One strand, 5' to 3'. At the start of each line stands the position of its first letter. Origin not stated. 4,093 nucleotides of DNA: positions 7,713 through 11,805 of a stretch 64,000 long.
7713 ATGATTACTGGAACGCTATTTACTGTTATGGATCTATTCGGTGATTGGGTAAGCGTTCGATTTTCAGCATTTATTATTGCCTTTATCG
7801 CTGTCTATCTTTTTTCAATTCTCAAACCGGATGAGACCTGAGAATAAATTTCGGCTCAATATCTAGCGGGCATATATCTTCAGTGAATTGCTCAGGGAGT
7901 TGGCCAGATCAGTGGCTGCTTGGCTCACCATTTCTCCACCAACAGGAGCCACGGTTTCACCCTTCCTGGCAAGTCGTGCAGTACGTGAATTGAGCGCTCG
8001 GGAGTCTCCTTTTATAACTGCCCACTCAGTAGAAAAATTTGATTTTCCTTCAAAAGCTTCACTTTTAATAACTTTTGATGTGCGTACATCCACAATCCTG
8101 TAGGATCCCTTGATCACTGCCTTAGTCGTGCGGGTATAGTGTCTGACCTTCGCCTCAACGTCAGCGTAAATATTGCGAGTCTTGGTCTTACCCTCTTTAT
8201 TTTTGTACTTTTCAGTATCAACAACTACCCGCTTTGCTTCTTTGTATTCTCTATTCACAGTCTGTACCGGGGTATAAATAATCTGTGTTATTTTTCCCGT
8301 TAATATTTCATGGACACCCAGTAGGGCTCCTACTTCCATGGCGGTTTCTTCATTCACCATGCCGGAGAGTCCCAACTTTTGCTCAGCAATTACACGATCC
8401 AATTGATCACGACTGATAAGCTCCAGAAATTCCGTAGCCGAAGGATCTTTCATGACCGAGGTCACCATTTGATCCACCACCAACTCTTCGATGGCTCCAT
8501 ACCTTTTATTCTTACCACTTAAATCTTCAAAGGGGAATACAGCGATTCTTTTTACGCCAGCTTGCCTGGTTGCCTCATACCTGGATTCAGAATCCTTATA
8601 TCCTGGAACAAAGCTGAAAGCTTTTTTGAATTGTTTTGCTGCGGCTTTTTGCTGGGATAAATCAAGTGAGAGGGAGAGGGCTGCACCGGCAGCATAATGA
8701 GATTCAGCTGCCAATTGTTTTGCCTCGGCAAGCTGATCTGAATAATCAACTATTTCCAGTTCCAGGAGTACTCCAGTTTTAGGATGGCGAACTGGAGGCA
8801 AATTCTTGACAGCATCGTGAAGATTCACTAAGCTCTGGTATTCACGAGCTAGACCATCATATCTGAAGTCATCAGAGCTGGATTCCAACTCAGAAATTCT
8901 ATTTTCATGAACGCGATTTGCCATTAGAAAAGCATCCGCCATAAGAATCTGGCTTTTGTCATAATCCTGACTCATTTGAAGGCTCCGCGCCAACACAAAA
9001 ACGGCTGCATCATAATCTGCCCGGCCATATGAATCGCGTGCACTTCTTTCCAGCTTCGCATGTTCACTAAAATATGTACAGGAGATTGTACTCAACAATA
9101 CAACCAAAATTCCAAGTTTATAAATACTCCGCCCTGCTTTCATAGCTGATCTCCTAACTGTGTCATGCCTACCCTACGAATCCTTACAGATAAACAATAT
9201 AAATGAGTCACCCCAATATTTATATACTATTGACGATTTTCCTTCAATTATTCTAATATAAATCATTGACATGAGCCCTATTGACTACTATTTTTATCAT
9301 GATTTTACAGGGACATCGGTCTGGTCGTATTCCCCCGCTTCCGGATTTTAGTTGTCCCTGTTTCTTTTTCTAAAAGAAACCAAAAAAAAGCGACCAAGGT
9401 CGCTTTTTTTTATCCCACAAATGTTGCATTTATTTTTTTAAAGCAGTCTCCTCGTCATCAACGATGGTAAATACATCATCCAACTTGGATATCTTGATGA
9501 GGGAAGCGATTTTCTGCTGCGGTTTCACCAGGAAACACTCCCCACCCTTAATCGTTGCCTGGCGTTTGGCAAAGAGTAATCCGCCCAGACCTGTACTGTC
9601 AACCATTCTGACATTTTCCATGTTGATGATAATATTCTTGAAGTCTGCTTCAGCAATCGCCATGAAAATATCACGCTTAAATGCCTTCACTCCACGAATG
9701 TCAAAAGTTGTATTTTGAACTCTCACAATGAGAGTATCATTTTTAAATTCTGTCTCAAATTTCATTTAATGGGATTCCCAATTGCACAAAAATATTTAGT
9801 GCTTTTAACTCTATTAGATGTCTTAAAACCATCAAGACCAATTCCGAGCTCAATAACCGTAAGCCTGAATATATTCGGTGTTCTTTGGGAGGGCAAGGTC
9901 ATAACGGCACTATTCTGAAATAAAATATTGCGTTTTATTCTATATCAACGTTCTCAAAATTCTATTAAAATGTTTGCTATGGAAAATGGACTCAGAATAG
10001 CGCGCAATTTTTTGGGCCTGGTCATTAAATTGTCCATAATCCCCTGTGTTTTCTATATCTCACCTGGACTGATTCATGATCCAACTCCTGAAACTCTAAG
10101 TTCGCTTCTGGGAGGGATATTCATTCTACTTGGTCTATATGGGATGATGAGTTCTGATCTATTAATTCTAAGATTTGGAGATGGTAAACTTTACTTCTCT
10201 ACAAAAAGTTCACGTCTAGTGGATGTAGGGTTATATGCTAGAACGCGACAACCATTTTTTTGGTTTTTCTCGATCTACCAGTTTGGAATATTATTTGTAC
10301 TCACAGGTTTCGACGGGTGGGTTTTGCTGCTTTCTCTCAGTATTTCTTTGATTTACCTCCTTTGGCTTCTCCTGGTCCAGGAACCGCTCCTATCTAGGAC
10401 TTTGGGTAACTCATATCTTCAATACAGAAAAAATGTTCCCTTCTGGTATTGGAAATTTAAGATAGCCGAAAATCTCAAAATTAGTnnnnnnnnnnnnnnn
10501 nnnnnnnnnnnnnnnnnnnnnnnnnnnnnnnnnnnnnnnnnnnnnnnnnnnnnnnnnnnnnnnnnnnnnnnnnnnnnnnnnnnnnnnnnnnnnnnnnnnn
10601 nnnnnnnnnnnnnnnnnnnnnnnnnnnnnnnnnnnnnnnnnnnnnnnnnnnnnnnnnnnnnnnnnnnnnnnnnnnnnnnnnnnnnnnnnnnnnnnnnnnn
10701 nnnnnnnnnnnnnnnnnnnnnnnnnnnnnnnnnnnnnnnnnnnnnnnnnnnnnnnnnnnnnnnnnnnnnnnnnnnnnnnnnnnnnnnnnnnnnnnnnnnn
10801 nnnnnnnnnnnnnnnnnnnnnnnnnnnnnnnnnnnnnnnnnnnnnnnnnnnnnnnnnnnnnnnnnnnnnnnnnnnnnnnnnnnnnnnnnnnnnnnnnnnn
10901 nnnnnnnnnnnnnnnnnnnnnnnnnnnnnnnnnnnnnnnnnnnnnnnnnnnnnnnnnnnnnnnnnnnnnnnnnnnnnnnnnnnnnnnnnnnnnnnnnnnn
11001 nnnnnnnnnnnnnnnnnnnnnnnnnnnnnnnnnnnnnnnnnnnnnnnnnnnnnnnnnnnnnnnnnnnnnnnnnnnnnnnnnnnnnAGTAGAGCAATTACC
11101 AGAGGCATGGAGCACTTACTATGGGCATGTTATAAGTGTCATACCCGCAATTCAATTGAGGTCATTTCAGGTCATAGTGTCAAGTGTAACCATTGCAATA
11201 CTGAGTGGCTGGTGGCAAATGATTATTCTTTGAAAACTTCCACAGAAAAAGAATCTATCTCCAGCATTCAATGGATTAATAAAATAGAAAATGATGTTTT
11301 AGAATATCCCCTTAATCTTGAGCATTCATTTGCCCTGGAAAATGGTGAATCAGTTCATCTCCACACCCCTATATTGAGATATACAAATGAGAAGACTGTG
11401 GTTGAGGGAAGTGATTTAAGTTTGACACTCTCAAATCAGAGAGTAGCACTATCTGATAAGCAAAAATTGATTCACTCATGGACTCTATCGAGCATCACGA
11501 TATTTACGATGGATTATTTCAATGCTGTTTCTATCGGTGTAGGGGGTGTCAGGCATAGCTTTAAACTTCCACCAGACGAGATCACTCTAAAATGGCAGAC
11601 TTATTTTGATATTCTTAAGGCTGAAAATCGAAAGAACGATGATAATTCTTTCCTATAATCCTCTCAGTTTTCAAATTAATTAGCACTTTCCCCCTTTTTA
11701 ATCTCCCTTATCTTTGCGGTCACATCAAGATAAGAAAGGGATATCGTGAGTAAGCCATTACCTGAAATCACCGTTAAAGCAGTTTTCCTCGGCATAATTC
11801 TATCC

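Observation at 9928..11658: Unusual single-polypeptide fusion of an ICMT/PEMT-like membrane methyltransferase, a PlsC-type acyltransferase and a C-terminal zinc ribbon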

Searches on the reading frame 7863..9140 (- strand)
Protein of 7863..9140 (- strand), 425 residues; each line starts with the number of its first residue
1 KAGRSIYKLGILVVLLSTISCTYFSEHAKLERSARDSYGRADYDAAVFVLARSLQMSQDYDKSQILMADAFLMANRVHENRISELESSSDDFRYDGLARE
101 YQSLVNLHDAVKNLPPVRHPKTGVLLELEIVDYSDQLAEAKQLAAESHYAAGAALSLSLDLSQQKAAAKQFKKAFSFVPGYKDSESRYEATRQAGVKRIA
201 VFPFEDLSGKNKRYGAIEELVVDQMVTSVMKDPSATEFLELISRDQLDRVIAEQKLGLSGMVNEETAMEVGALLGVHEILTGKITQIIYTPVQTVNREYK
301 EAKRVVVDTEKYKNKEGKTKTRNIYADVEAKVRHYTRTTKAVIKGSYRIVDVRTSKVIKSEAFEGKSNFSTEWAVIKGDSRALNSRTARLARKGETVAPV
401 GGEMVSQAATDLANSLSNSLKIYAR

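Call 3: search_protein_families(library=pfam, proteins=[window:7863-9140:-], max_evalue=1)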
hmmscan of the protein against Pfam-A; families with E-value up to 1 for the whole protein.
window:7863-9140:- (425 aa): 3 families
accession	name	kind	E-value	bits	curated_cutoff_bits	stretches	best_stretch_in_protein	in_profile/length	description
PF03783.19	CsgG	-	1.2e-10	41.5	20.8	2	194-286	7-100/210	Curli production assembly/transport component CsgG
PF13036.11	LpoB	-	0.00075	19.9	22.3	1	220-299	49-125/147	Peptidoglycan-synthase activator LpoB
PF14559.12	TPR_19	-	0.16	12.7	25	1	42-77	6-41/68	Tetratricopeptide repeat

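Call 4: search_protein_families(library=ncbifam, proteins=[window:7863-9140:-], max_evalue=1)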
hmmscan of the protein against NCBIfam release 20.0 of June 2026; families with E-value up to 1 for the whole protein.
window:7863-9140:- (425 aa): 2 families
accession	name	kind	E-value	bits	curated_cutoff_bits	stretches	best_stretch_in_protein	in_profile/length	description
TIGR02722.1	lp_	equivalog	0.0032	17.5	110.55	1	236-290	101-156/189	penicillin-binding protein activator LpoB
NF053607.1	CHU_0125_OmpA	equivalog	0.0032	16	620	1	11-80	9-72/639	CHU_0125 family OmpA-like outer membrane integrity protein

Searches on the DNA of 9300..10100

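Call 75: search_rna_families(source=window, start=9300, end=10100, threshold=evalue, max_evalue=1)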
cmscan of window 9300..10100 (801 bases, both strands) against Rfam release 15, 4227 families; matches with E-value up to 1: 11.
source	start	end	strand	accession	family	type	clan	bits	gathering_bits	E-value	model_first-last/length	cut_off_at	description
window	9381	9501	-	RF01408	sraL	Gene; sRNA;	-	28.6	39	0.00026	1-142/142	no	sraL Hfq binding RNA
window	9344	9413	+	RF01859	Phe_leader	Cis-reg; leader;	-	28.1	55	0.019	1-125/125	no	Phenylalanine leader peptide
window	9373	9439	+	RF01808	MicX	Gene; sRNA;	-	24.8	75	0.003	1-194/194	no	MicX Vibrio cholerae sRNA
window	9377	9473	-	RF02428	SpF11_sRNA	Gene; sRNA;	-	23.4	54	0.49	1-95/95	no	Streptococcus sRNA SpF11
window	9334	9436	-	RF02634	EF3314_EF3315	Gene; sRNA;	-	23.3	100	0.005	1-141/141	no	Enterococcus sRNA EF3314_EF3315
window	9348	9412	+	RF02891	AgrB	Gene; antisense;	-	23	40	0.23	1-84/84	no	ArsR-gov region gene B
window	9347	9415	+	RF02059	STnc50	Gene; sRNA;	-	22.4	55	0.37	1-84/84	no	Salmonella enterica sRNA STnc40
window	9615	9721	+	RF00476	snosnR61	Gene; snRNA; snoRNA; CD-box;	CL00051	21.5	45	0.86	1-85/85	no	Small nucleolar RNA snR61/Z1/Z11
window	9377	9451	-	RF01409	STnc250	Gene; sRNA;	-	19.5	42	0.33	1-94/94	no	STnc250 Hfq binding RNA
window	9300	9426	-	RF02842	RefA1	Gene; sRNA;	-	18.7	94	0.15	1-130/222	3'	Enterococcus sRNA A1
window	9305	9413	-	RF00516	ylbH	Cis-reg; leader;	-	17.5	50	0.35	1-122/122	no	ylbH leader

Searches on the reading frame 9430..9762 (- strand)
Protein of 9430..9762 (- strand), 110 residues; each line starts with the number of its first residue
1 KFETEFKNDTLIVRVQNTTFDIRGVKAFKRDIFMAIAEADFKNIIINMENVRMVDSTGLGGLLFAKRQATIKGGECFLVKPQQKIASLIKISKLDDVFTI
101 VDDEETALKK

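Call 3: search_protein_families(library=pfam, proteins=[window:9430-9762:-], max_evalue=1)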
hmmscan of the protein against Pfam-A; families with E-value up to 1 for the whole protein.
window:9430-9762:- (110 aa): 2 families
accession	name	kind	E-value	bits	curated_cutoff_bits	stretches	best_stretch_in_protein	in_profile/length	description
PF01740.26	STAS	-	2.8e-17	62.9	22.6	1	2-107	2-106/106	STAS domain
PF13466.11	STAS_2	-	0.00011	22.7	29.2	1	20-95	7-80/80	STAS domain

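Call 4: search_protein_families(library=ncbifam, proteins=[window:9430-9762:-], max_evalue=1)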
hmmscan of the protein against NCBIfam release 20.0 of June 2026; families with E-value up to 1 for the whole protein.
window:9430-9762:- (110 aa): 6 families
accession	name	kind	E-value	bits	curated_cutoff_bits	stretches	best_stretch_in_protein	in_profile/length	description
TIGR00377.1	ant_ant_sig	superfamily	1.2e-17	63.8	53.45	1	2-105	5-107/108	anti-sigma factor antagonist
TIGR02886.1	spore_II_AA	equivalog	4.6e-15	55.5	114.75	1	3-108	2-106/106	anti-sigma F factor antagonist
NF045506.1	antisigant_RssC_Pseudo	equivalog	0.00012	21.9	250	1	32-106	38-110/159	anti-sigma factor antagonist RssC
NF033618.0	mlaB_1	equivalog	0.0056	17.1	90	1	45-97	39-91/94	lipid asymmetry maintenance protein MlaB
TIGR00815.1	sulP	subfamily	0.043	12.2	380.45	1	25-96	471-551/565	sulfate permease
NF008660.1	PRK11660.1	equivalog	0.13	10.6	614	1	4-84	459-535/572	C4-dicarboxylic acid transporter DauA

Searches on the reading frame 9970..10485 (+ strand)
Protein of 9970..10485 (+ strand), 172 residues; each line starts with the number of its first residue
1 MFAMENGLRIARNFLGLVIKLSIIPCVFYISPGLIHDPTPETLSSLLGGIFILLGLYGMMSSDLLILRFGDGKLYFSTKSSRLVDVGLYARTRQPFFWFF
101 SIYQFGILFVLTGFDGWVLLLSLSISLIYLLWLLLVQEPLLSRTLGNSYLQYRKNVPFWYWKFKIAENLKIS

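Call 25: search_solved_structures(query=A2, max_evalue=10, show_alignments=3)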
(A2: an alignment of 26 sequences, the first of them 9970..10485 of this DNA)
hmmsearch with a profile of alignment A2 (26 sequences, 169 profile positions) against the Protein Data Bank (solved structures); distinct sequences matched with E-value up to 10: 5.
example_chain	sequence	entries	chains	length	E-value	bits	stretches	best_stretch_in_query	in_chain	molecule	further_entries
5v7p_A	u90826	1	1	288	3.6e-10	42.9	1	43-153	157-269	Protein-S-isoprenylcysteine O-methyltransferase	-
5vg9_A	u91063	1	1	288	3.8e-10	42.8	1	43-153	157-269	Protein-S-isoprenylcysteine O-methyltransferase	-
8xku_G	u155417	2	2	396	1.7e-09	40.7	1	41-153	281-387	AtTam46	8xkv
4a2n_B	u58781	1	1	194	6.8e-09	38.8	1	8-152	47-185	ISOPRENYLCYSTEINE CARBOXYL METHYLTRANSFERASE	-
4quv_A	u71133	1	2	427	0.0013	21.6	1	70-155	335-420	Delta(14)-sterol reductase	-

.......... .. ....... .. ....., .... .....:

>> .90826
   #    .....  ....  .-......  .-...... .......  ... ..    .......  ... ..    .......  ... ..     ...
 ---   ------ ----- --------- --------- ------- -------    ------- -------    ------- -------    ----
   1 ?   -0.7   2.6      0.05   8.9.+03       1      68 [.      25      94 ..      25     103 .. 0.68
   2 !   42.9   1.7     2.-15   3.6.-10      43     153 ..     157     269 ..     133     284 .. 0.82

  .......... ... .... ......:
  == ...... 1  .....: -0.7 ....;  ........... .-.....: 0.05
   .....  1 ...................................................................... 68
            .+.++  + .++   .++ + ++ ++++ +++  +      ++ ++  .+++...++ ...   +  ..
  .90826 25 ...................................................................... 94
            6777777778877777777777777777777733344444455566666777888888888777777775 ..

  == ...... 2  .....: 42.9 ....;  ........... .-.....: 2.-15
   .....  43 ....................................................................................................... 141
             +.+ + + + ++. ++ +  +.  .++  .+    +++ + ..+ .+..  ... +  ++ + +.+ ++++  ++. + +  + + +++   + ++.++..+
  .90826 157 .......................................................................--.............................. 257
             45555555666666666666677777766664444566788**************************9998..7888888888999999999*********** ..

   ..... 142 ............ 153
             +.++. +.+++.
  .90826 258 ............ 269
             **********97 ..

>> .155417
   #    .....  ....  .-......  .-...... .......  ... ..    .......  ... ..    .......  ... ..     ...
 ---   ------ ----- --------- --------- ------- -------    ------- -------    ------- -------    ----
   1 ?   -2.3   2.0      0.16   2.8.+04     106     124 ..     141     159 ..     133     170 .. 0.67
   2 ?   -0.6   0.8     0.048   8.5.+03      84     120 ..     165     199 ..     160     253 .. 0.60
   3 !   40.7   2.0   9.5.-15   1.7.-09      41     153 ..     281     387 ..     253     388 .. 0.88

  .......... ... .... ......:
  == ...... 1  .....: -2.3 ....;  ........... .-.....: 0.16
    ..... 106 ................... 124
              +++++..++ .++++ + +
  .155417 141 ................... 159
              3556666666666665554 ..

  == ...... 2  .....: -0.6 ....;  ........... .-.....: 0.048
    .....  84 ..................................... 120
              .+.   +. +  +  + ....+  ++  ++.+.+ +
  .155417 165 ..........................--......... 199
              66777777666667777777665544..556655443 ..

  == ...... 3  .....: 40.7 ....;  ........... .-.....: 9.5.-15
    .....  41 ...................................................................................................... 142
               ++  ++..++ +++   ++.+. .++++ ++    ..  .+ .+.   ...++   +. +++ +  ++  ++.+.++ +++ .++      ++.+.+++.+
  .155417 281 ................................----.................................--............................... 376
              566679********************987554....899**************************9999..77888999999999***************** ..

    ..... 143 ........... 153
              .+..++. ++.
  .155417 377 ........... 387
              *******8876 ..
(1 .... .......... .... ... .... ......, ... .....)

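Call 37: predict_structure(alignment_id=A2)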
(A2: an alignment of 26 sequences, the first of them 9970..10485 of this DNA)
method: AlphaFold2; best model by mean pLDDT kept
length: 172 residues; sequences in the alignment: 26
mean_pLDDT: 89.9   pTM: 0.84
mean pLDDT of the five models: 89.9, 89.9, 89.5, 89.4, 88.4
residues with pLDDT >= 90: 114; 70-90: 52; 50-70: 6; < 50: 0
segments of 3 or more residues with pLDDT < 50: none
pLDDT, mean of each block of 10 residues (from residue 1): 80 91 87 72 93 97 93 85 93 96 94 88 93 94 94 94 89 72
secondary structure, 60 per line:
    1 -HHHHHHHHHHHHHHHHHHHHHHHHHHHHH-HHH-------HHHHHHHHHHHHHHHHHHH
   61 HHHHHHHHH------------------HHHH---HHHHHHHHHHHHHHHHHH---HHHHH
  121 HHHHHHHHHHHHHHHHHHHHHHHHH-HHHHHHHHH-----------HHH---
elements in order: H2-30 H42-69 H88-91 H95-112 H116-145 H147-155

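Call 42: fold_search(model_id=the predicted structure, library=pdb)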
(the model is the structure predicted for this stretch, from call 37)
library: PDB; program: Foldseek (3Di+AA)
matches with E <= 10: 25; with E <= 0.001: 0
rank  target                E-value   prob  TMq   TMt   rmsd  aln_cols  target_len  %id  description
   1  5v7p_A                1.2e-02  1.00  0.61  0.40   4.8       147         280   17  Atomic structure of the eukaryotic intramembrane Ras methyltransferase ICMT (isoprenylcysteine carboxyl methyltransfer (released 2018-01-17)
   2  8xku_G                1.4e-02  1.00  0.53  0.34   4.3       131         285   21  Cryo-EM structure of the Ycf2-FtsHi motor complex from Arabidopsis in ATP-bound state (released 2024-09-11)
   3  5vg9                  5.2e-02  1.00  0.58  0.37   6.8       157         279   19  Structure of the eukaryotic intramembrane Ras methyltransferase ICMT (isoprenylcysteine carboxyl methyltransferase) with (released 2018-01-17)
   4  4a2n                  2.9e-01  0.91  0.52  0.48   5.7       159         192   18  Crystal Structure of Ma-ICMT (released 2012-01-11)
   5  4quv_B                7.6e-01  0.93  0.55  0.26   5.4       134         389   16  Structure of an integral membrane delta(14)-sterol reductase (released 2014-10-08)
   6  4quv_A                1.5e+00  0.82  0.54  0.25   6.3       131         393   14  Structure of an integral membrane delta(14)-sterol reductase (released 2014-10-08)
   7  7bw1                  1.5e+00  0.44  0.41  0.31   5.6       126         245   17  Crystal structure of Steroid 5-alpha-reductase 2 in complex with Finasteride (released 2020-08-05)
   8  8e9h_J                3.6e+00  0.23  0.29  0.23   5.3       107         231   12  Mycobacterial respiratory complex I, fully-inserted quinone (released 2022-10-12)
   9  7a0g_BBB              3.8e+00  0.10  0.26  0.15  24.0       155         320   15  Structure of the SmhB pore of the tripartite alpha-pore forming toxin, Smh, from Serratia marcescens. (released 2021-03-31)
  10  7c83                  4.0e+00  0.33  0.37  0.27   4.5        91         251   14  Crystal structure of an integral membrane steroid 5-alpha-reductase PbSRD5A (released 2021-01-27)
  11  5ys8_A                4.8e+00  0.09  0.25  0.24  11.4       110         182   15  2.8 angstrom crystal structure of Succinate-Acetate Permease from Citrobacter koseri (released 2018-11-21)
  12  6grj_B                5.1e+00  0.09  0.27  0.15  24.0       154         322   12  Structure of the AhlB pore of the tripartite alpha-pore forming toxin, AHL, from Aeromonas hydrophila. (released 2019-07-03)
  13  7a0g_FFF              5.3e+00  0.08  0.25  0.14  22.7       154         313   14  Structure of the SmhB pore of the tripartite alpha-pore forming toxin, Smh, from Serratia marcescens. (released 2021-03-31)
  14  7dd6_B                6.3e+00  0.06  0.26  0.07   9.4       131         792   16  Structure of Ca2+/L-Trp-bonnd Calcium-Sensing Receptor in active state (released 2021-06-16)
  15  6grj_I                6.7e+00  0.08  0.25  0.14  21.2       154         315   12  Structure of the AhlB pore of the tripartite alpha-pore forming toxin, AHL, from Aeromonas hydrophila. (released 2019-07-03)
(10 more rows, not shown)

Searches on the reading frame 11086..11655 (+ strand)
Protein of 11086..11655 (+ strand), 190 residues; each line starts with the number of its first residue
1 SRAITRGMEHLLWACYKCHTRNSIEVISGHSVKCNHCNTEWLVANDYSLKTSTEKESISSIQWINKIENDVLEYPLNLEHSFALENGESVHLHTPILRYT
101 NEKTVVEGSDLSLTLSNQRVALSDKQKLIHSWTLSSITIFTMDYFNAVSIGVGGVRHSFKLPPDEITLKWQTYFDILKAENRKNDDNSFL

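Call 80: find_homologous_proteins(query=A4, max_evalue=0.001)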
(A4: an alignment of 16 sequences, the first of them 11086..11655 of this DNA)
Query A4 (16 sequences) (190 aa, profile of the alignment): 7 proteins with E <= 0.001 among 1610 candidates.
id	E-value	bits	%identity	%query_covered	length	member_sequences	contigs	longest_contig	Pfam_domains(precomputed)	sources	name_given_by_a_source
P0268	4.0e-35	139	22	47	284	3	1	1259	-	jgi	-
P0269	6.7e-32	129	25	22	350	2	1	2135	PF01553.27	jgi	-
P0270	2.6e-31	127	25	22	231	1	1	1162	-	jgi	jgi:hypothetical protein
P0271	3.1e-31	127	24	47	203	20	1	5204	-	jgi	jgi:hypothetical protein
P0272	4.5e-26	110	21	88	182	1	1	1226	-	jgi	jgi:hypothetical protein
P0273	1.9e-22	98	23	36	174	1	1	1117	-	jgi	jgi:hypothetical protein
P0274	1.4e-11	63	23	45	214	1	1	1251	-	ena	-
